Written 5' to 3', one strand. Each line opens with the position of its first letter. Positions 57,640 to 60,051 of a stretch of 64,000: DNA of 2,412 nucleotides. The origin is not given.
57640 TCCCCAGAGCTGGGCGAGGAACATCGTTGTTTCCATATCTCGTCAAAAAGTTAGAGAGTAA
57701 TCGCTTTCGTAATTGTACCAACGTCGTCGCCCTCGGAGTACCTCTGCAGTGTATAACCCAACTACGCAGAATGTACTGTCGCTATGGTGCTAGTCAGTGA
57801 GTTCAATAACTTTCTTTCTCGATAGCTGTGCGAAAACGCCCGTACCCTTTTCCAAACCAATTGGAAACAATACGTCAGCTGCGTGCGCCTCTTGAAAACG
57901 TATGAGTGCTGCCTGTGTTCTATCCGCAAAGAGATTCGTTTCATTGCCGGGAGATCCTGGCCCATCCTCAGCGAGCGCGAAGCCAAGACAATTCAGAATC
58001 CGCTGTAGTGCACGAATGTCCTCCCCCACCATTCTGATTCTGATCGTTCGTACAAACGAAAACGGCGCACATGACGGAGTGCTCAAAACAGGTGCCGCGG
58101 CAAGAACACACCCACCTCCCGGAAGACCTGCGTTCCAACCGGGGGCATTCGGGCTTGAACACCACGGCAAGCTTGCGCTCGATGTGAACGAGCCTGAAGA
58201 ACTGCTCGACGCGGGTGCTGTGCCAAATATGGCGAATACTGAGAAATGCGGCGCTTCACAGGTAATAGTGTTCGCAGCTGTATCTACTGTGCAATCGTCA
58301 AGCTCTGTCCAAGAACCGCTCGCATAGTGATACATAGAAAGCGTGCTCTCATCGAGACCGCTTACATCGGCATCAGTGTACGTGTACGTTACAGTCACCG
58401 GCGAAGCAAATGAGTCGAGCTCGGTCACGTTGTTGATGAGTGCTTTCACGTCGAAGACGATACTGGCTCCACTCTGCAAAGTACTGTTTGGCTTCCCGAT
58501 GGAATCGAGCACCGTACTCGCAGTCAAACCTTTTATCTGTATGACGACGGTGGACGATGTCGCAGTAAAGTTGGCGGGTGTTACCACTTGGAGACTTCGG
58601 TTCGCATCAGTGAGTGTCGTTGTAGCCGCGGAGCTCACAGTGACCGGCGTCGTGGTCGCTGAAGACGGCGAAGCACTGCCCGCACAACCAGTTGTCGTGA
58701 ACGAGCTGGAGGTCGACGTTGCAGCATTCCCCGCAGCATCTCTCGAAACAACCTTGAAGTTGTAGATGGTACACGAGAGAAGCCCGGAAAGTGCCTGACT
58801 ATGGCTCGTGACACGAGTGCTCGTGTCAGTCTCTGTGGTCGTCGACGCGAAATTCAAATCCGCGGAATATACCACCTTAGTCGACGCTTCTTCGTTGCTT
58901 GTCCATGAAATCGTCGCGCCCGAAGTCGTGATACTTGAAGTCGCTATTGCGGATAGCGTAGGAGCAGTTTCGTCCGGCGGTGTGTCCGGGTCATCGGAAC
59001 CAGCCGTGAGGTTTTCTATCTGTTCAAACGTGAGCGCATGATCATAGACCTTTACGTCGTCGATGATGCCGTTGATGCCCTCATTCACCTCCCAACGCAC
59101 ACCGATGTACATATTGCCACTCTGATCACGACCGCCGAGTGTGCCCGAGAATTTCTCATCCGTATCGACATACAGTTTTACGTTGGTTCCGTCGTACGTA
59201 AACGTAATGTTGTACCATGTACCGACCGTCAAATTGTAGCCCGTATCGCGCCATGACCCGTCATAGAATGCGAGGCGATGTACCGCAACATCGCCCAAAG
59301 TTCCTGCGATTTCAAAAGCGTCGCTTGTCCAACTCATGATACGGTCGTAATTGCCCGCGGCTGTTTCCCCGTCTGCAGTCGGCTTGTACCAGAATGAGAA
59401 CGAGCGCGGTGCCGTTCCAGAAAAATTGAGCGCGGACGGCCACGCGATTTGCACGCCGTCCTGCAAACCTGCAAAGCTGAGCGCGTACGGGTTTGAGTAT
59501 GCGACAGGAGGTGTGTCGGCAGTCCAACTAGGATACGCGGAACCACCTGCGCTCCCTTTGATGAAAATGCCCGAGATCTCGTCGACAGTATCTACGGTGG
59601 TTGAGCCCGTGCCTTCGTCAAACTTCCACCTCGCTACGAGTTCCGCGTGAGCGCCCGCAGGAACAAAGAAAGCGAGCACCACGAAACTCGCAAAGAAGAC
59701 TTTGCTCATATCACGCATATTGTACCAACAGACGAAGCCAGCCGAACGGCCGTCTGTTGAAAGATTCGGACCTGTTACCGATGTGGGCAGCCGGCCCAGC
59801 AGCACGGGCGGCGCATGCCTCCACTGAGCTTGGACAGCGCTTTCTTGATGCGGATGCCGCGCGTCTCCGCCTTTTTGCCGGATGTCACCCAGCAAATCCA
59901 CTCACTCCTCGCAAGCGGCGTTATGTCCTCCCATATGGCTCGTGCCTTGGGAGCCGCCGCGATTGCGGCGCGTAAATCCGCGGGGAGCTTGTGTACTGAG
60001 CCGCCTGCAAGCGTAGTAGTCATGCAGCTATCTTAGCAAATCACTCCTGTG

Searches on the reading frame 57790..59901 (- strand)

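Call 42: search_protein_families(library=pfam, proteins=[window:57790-59901:-], max_evalue=0.001)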
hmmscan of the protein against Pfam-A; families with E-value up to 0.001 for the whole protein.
window:57790-59901:- (703 aa): 2 families
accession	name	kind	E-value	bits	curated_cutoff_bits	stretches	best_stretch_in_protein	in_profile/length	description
PF13385.13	Laminin_G_3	-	8e-19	68.7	27.6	1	152-295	7-150/151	Concanavalin A-like lectin/glucanases superfamily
PF01471.23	PG_binding_1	-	5.9e-06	26.8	23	1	626-673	2-41/57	Putative peptidoglycan binding domain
